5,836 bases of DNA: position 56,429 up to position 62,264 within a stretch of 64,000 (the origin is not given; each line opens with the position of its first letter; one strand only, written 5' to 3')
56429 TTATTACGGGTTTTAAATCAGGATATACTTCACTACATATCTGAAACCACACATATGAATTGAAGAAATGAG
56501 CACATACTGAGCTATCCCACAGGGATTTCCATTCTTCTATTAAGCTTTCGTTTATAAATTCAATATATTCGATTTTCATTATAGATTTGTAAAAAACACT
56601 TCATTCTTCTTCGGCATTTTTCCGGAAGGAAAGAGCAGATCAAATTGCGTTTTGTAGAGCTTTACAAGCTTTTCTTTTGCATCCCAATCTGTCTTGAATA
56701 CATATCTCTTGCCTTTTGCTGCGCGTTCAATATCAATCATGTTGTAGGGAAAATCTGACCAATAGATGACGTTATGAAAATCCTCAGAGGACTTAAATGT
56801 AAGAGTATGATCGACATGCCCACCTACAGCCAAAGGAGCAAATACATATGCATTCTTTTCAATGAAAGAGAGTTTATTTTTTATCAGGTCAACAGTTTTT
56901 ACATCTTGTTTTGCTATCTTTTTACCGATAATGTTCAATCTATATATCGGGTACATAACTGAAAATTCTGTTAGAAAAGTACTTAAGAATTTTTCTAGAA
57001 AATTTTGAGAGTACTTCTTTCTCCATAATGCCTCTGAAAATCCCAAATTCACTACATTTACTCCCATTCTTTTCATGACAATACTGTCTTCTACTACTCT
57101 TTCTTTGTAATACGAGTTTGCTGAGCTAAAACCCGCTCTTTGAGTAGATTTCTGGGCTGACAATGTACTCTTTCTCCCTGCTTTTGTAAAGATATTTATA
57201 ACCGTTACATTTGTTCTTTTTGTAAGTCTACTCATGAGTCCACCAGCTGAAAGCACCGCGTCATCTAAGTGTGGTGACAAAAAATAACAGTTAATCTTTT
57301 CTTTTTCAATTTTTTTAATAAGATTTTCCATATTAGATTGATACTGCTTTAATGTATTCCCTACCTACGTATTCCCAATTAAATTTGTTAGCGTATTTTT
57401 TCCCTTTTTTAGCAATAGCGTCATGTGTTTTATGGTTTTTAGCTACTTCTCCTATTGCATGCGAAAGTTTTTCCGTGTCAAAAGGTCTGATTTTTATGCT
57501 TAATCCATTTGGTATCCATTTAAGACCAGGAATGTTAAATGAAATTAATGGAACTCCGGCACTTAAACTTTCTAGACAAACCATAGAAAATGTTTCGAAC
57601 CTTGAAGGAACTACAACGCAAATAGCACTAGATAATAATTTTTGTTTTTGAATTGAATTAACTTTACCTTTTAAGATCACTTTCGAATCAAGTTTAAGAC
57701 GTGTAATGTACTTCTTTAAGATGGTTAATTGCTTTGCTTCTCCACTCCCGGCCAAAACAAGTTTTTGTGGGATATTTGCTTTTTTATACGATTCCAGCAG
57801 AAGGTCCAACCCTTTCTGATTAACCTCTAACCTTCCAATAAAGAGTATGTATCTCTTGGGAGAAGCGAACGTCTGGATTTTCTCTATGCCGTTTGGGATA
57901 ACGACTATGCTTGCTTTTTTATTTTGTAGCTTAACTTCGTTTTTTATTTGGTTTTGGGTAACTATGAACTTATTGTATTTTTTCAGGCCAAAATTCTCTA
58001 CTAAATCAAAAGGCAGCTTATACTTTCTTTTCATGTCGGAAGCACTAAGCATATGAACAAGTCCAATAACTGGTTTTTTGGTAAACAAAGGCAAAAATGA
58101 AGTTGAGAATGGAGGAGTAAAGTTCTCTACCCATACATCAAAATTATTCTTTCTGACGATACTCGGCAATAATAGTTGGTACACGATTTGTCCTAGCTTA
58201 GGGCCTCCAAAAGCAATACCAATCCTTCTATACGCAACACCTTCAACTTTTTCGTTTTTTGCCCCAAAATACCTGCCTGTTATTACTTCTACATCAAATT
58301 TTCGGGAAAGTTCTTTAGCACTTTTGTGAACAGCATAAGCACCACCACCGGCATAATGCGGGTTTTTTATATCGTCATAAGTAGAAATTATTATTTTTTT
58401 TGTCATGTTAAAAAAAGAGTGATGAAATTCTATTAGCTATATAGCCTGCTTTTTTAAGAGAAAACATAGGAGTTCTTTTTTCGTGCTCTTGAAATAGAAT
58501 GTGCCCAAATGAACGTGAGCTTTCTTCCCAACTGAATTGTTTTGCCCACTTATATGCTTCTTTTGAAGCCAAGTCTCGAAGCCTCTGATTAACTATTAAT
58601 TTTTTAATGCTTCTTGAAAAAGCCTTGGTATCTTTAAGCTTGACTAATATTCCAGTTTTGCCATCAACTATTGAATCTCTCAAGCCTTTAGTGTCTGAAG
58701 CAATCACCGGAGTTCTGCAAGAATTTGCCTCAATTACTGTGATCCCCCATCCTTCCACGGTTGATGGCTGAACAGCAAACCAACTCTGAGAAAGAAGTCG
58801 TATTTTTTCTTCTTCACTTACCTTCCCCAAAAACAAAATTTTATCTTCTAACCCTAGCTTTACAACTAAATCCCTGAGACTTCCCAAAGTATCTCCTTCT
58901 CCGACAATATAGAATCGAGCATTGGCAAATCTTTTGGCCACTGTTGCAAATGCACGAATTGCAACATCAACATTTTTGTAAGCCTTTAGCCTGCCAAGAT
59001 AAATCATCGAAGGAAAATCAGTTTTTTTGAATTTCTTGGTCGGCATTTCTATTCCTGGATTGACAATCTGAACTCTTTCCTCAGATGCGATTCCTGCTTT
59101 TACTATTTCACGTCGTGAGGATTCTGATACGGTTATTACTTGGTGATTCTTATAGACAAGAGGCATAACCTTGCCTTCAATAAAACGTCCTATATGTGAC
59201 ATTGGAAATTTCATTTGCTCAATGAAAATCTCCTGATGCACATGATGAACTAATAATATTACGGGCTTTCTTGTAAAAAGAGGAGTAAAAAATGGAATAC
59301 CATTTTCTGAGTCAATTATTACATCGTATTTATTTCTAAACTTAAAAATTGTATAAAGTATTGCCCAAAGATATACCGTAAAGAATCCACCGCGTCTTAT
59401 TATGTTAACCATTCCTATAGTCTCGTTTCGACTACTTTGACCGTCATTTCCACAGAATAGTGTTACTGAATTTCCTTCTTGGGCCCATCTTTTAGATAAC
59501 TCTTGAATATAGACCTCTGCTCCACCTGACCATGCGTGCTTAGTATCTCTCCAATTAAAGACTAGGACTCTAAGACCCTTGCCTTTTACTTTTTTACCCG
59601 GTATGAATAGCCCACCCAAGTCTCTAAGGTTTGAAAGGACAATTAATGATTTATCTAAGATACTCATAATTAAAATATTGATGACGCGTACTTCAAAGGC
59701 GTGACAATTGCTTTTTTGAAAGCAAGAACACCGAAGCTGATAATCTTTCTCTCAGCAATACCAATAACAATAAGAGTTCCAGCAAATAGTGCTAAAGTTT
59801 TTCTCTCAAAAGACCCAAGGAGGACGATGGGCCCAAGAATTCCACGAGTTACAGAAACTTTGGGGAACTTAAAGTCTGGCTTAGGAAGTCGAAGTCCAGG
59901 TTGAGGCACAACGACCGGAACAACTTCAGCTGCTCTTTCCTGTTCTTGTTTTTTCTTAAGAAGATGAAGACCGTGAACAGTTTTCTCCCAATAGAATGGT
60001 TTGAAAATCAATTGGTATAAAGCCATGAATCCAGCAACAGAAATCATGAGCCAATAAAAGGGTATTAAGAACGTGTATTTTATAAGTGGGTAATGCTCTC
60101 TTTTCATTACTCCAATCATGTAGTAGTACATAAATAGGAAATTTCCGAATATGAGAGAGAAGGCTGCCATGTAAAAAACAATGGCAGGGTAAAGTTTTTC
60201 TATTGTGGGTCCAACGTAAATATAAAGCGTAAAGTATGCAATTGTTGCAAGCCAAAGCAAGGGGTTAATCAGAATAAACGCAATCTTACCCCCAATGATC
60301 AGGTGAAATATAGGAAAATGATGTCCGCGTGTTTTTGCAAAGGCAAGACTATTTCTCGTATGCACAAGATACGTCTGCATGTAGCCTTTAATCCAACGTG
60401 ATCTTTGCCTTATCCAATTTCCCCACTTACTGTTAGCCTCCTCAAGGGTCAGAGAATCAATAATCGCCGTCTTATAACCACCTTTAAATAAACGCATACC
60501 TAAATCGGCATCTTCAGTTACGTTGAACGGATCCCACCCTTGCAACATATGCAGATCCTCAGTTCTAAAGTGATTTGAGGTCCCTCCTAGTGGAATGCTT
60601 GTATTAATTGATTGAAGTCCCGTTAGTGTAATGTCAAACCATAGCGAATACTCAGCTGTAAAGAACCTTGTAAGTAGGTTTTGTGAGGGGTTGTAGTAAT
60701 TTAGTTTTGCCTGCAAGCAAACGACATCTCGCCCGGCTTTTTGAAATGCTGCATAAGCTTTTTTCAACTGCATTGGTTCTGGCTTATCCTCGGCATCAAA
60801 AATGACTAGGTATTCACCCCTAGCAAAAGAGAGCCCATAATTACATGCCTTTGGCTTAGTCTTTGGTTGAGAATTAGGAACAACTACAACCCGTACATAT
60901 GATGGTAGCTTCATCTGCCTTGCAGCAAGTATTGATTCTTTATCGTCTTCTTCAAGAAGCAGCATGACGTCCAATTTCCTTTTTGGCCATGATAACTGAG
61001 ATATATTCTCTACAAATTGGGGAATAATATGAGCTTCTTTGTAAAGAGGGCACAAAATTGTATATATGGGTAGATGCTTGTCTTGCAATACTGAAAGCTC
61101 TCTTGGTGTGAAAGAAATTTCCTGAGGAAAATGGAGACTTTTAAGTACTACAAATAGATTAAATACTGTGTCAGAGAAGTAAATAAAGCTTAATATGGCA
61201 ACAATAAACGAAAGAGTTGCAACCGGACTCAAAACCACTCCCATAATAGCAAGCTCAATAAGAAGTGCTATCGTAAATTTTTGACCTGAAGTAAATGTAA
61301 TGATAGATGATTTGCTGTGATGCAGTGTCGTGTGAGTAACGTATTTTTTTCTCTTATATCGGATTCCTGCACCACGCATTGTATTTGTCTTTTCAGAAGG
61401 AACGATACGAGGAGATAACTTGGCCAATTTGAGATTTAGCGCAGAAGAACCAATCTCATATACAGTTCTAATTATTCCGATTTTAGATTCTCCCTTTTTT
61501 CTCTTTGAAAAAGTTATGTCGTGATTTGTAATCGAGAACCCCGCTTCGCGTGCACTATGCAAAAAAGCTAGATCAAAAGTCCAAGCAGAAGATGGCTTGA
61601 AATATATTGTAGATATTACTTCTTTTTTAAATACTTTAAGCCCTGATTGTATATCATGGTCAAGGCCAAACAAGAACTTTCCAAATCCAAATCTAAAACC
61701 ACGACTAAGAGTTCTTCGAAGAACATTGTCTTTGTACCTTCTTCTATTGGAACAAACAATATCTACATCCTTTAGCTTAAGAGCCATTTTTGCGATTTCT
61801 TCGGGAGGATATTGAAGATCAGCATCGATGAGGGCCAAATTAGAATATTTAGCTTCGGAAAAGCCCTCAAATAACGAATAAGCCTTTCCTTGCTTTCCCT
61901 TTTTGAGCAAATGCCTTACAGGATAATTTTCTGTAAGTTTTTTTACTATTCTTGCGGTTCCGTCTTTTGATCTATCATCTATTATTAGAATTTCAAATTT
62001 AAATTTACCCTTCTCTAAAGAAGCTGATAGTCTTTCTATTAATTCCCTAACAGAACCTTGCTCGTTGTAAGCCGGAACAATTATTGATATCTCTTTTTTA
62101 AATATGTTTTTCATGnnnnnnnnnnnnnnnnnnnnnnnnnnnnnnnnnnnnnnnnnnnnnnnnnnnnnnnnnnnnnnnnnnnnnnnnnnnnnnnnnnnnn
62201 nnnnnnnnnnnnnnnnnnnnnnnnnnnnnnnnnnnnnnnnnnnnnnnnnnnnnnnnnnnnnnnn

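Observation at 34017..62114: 28-kb envelope glycan / protein-glycosylation cluster built from three sets of paralogs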

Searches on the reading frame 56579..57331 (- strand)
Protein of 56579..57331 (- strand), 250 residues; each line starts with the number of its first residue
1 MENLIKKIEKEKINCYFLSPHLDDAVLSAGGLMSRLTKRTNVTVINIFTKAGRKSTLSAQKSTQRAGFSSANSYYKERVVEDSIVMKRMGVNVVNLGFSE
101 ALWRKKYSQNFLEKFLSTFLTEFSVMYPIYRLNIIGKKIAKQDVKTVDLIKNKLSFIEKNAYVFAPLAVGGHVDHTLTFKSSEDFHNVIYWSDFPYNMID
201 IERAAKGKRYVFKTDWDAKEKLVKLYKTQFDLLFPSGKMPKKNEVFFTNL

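Call 5: search_protein_families(library=pfam, proteins=[window:56579-57331:-], max_evalue=0.01)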
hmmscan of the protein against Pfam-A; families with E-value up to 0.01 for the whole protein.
window:56579-57331:- (250 aa): 1 family
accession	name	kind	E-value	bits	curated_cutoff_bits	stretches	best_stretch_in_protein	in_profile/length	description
PF02585.22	PIG-L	-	7.1e-10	39.9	28.2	1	17-180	2-123/129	GlcNAc-PI de-N-acetylase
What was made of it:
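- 56579..57331 (-): Operon 3: PIG-L family de-N-acetylase. PF02585 7e-10 (call 5).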

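Call 8: search_protein_families(library=ncbifam, proteins=[window:56579-57331:-], max_evalue=0.01)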
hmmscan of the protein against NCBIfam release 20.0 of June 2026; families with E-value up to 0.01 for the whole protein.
window:56579-57331:- (250 aa): 1 family
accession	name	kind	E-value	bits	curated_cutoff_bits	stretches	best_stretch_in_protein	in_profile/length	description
NF002557.0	PRK02122.1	subfamily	0.0052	14.9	384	1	14-41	372-399/653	glucosamine-6-phosphate deaminase-like protein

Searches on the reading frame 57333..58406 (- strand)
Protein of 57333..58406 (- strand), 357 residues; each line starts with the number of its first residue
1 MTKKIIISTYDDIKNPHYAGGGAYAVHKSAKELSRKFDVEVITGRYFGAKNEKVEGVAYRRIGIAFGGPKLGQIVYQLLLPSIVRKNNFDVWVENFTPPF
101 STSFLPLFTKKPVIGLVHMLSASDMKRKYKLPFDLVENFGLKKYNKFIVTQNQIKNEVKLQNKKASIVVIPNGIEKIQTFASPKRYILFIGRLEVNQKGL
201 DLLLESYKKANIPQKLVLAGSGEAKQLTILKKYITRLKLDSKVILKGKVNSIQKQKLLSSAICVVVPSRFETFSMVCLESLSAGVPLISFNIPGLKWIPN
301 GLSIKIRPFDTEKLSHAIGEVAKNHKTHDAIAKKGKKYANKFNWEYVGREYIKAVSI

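Call 5: search_protein_families(library=pfam, proteins=[window:57333-58406:-], max_evalue=0.01)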
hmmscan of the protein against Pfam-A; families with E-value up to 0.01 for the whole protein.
window:57333-58406:- (357 aa): 5 families
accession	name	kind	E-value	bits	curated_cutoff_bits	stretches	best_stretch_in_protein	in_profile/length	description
PF00534.26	Glycos_transf_1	-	3.5e-24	85.7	26.4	1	176-337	7-171/172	Glycosyl transferases group 1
PF13692.12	Glyco_trans_1_4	-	1.3e-22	81.1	27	1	185-323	2-141/142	Glycosyl transferases group 1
PF13439.12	Glyco_transf_4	-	6.7e-12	46.2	28.5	1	20-175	2-167/170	Glycosyltransferase Family 4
PF20706.3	GT4-conflict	-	8e-07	28.8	26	1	182-289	195-310/385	Family 4 Glycosyltransferase in conflict systems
PF13579.12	Glyco_trans_4_4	-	0.00011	23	29.7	1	20-173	1-158/158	Glycosyl transferase 4-like domain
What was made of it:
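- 57333..58406 (-): Operon 3: GT4b. Glycos_transf_1 3.5e-24 (call 5).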

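Call 8: search_protein_families(library=ncbifam, proteins=[window:57333-58406:-], max_evalue=0.01)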
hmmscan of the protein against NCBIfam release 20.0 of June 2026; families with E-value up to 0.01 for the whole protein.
window:57333-58406:- (357 aa): 28 families (the best 25 are shown)
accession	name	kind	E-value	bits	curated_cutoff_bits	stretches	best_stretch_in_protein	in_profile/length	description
NF046085.1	XrtY_assoc_Gly1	equivalog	2.4e-21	76.1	400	1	141-353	158-379/387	XrtY-associated glycosyltransferase XYAG1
NF041010.1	glycosy_Agl16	equivalog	1.5e-17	63.5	575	1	142-349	132-342/352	glycosylation protein Agl16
NF038295.1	EPS_HpsP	equivalog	1.1e-15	57.5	550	1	174-354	197-383/388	hormogonium polysaccharide biosynthesis glycosyltransferase HpsP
TIGR04157.1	glyco_rSAM_CFB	subfamily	1.6e-13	50.4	400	1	145-351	193-402/406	TIGR04157 family glycosyltransferase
TIGR04047.1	MSMEG_0565_glyc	hypoth_equivalog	4e-12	45.9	259.85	1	184-352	193-368/373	MSMEG_0565 family glycosyltransferase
TIGR03999.1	thiol_BshA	equivalog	7.7e-12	44.8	273.7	1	210-351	226-366/375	N-acetyl-alpha-D-glucosaminyl L-malate synthase BshA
NF007396.0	PRK09922.1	equivalog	8.6e-12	44.6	385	1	163-291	156-290/361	lipopolysaccharide 1,6-galactosyltransferase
NF047684.1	TeichurnBiosyTuaC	equivalog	1.2e-11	44.2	550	1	179-334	214-364/391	teichuronic acid biosynthesis protein TuaC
NF050063.1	ProtGlycPglJ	equivalog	3.3e-11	43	500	1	178-352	188-360/363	N-acetylgalactosamine-N,N'-diacetylbacillosaminyl-diphospho-undecaprenol 4-alpha-N-acetylgalactosaminyltransferase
NF041876.1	EPS_EpsE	equivalog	3.4e-11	43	400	1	186-338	216-375/389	exopolysaccharide biosynthesis GT4 family glycosyltransferase EpsE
TIGR03449.1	mycothiol_MshA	equivalog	6.2e-11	41.8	462.5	1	185-347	221-392/406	D-inositol-3-phosphate glycosyltransferase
NF047881.1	glyco_SdgB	exception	6.9e-11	41.5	800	1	117-302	253-434/496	serine-aspartate repeat adhesin O-glycosyltransferase SdgB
NF047880.1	glyco_SdgA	exception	7e-11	41.4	800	1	110-348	238-480/488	serine-aspartate repeat adhesin O-glycosyltransferase SdgA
TIGR02149.1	glgA_Coryne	subfamily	2e-10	40.3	302.4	1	178-350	198-382/391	glycogen synthase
NF012028.0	PRK15484.1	subfamily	2.1e-10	40.3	618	1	142-353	138-373/380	lipopolysaccharide N-acetylglucosaminyltransferase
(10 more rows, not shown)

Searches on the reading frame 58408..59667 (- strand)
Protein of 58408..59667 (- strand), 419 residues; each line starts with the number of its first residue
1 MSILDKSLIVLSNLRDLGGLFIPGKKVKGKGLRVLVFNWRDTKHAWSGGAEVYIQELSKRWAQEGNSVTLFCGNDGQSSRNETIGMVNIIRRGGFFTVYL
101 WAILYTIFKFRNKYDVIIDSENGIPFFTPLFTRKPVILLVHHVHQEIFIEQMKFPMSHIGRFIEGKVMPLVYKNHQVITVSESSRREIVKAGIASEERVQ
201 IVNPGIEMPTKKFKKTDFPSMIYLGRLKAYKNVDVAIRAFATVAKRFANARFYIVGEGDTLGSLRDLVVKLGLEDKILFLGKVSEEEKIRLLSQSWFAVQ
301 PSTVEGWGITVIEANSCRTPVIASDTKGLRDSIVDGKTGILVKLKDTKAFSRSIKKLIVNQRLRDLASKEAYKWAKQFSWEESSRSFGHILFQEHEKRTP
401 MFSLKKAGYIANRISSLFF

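Call 5: search_protein_families(library=pfam, proteins=[window:58408-59667:-], max_evalue=0.01)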
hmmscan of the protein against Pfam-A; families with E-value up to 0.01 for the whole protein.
window:58408-59667:- (419 aa): 6 families
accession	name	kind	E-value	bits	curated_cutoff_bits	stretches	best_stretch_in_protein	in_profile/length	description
PF00534.26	Glycos_transf_1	-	1e-41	142.7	26.4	1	210-374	7-172/172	Glycosyl transferases group 1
PF13692.12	Glyco_trans_1_4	-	4.9e-32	111.6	27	1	220-358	3-140/142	Glycosyl transferases group 1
PF13439.12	Glyco_transf_4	-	2.8e-15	57.2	28.5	1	48-207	2-167/170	Glycosyltransferase Family 4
PF20706.3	GT4-conflict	-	9.4e-13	48.3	26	1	179-382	152-380/385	Family 4 Glycosyltransferase in conflict systems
PF13579.12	Glyco_trans_4_4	-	1.3e-05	26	29.7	1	48-203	1-156/158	Glycosyl transferase 4-like domain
PF13524.12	Glyco_trans_1_2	-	0.0019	18.6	25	1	242-372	8-126/144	Glycosyl transferase-like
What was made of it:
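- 58408..59667 (-): Operon 3: GT4a (MshA/BshA/PglJ-like). Glycos_transf_1 1e-41 (call 5).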

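Call 8: search_protein_families(library=ncbifam, proteins=[window:58408-59667:-], max_evalue=0.01)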
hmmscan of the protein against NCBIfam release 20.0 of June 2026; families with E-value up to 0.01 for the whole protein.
window:58408-59667:- (419 aa): 39 families (the best 25 are shown)
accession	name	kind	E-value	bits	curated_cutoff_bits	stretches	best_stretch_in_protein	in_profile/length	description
TIGR03449.1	mycothiol_MshA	equivalog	3.2e-30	105.4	462.5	1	171-386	162-395/406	D-inositol-3-phosphate glycosyltransferase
NF041010.1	glycosy_Agl16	equivalog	5.3e-23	81.4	575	1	48-384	15-341/352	glycosylation protein Agl16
TIGR03999.1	thiol_BshA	equivalog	1.3e-22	80.3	273.7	1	221-382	202-361/375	N-acetyl-alpha-D-glucosaminyl L-malate synthase BshA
NF050063.1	ProtGlycPglJ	equivalog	2.7e-22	79.5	500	1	158-381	128-353/363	N-acetylgalactosamine-N,N'-diacetylbacillosaminyl-diphospho-undecaprenol 4-alpha-N-acetylgalactosaminyltransferase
NF041876.1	EPS_EpsE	equivalog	3e-22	79.4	400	1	220-380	216-382/389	exopolysaccharide biosynthesis GT4 family glycosyltransferase EpsE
TIGR03088.1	stp2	hypoth_equivalog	1.4e-21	77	409.05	1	178-389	155-368/374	TIGR03088 family PEP-CTERM/XrtA system glycosyltransferase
TIGR04157.1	glyco_rSAM_CFB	subfamily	2.6e-20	72.8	400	1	219-377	228-383/406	TIGR04157 family glycosyltransferase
TIGR04063.1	stp3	hypoth_equivalog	1.2e-17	63.9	442.05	1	171-388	155-389/397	TIGR04063 family PEP-CTERM/XrtA system glycosyltransferase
NF046085.1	XrtY_assoc_Gly1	equivalog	2.4e-17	62.9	400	1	201-374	186-363/387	XrtY-associated glycosyltransferase XYAG1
NF047880.1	glyco_SdgA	exception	7e-17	61.1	800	1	173-382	267-478/488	serine-aspartate repeat adhesin O-glycosyltransferase SdgA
NF050056.1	ProtGlycPglH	equivalog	1.8e-16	60.2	600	1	200-381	161-340/354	GalNAc-alpha-(1->4)-GalNAc-alpha-(1->3)-diNAcBac-PP-undecaprenol alpha-1,4-N-acetyl-D-galactosaminyltransferase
TIGR02149.1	glgA_Coryne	subfamily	2.2e-16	60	302.4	1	174-382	145-378/391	glycogen synthase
NF038229.1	Glyco4_Geo_Pelo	equivalog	8.4e-15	54.6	400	1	174-384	110-326/338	GPMC system family 4 glycosyltransferase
NF007396.0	PRK09922.1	equivalog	1.7e-14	53.5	385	1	178-362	140-328/361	lipopolysaccharide 1,6-galactosyltransferase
NF038295.1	EPS_HpsP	equivalog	7.1e-14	51.6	550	1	208-383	197-376/388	hormogonium polysaccharide biosynthesis glycosyltransferase HpsP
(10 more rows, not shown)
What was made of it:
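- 58408..59667 (-): MshA 3e-30 (call 8).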

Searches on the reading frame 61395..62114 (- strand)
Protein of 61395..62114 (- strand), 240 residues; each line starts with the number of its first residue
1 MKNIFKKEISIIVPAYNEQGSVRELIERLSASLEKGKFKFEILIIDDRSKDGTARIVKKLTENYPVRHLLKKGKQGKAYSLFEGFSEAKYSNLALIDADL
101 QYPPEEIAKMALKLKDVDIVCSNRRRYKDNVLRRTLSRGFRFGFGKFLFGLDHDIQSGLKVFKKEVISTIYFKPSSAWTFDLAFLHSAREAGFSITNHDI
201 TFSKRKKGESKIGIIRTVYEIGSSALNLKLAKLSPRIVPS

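Call 72: search_solved_structures(query=window:61395-62114:-, max_evalue=0.001)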
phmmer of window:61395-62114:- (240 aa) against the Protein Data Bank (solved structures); distinct sequences matched with E-value up to 0.001: 13.
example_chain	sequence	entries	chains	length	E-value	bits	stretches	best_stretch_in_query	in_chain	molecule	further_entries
9hwj_A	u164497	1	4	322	2.1e-19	73.4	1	7-217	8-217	Undecaprenyl-phosphate 4-deoxy-4-formamido-L-arabinose transferase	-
9bhc_C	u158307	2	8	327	3.6e-19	72.6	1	7-217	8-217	Undecaprenyl-phosphate 4-deoxy-4-formamido-L-arabinose transferase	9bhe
8vxh_A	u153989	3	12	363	4.8e-19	72.2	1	7-217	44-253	Undecaprenyl-phosphate 4-deoxy-4-formamido-L-arabinose transferase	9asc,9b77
5mlz_A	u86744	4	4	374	6.1e-19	71.9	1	7-220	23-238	Dolichol monophosphate mannose synthase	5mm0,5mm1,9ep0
5ekp_C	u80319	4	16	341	1.4e-11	47.8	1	8-128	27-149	Uncharacterized glycosyltransferase sll0501 | Glycosyltransferase sll0501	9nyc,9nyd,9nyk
5eke_A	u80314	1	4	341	1.5e-11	47.8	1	8-128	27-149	Uncharacterized glycosyltransferase sll0501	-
9nye_A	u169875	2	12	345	1.5e-11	47.7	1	8-128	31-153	Glycosyltransferase sll0501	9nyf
2z87_A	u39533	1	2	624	1.4e-09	41.3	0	7-130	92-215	Chondroitin synthase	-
2z86_A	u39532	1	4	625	1.4e-09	41.3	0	7-130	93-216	Chondroitin synthase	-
6yv7_B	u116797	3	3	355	2e-07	34.2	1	5-113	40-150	Glycosyl transferase, family 2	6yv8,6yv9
6yv7_A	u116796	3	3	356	2e-07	34.2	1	5-113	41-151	Glycosyl transferase, family 2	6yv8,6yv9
5tze_C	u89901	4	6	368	2.2e-05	27.5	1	9-78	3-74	Glycosyl transferase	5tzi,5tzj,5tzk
5tz8_A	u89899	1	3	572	5e-05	26.4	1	9-69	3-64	Glycosyl transferase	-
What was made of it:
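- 59670..62114 (-): Operon 3: bifunctional GT2c. The N-terminal domain is an ArnC/DPMS/GtrB-like polyprenyl-phosphate-sugar synthase and the C-terminal part is a BcsA-type synthase. N-domain PDB hits are ArnC 2e-19, P. furiosus DPMS 6e-19 and GtrB 1e-11 (call 72).
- N-domain of 59670: best PDB relatives are ArnC, DPMS and GtrB (call 72).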
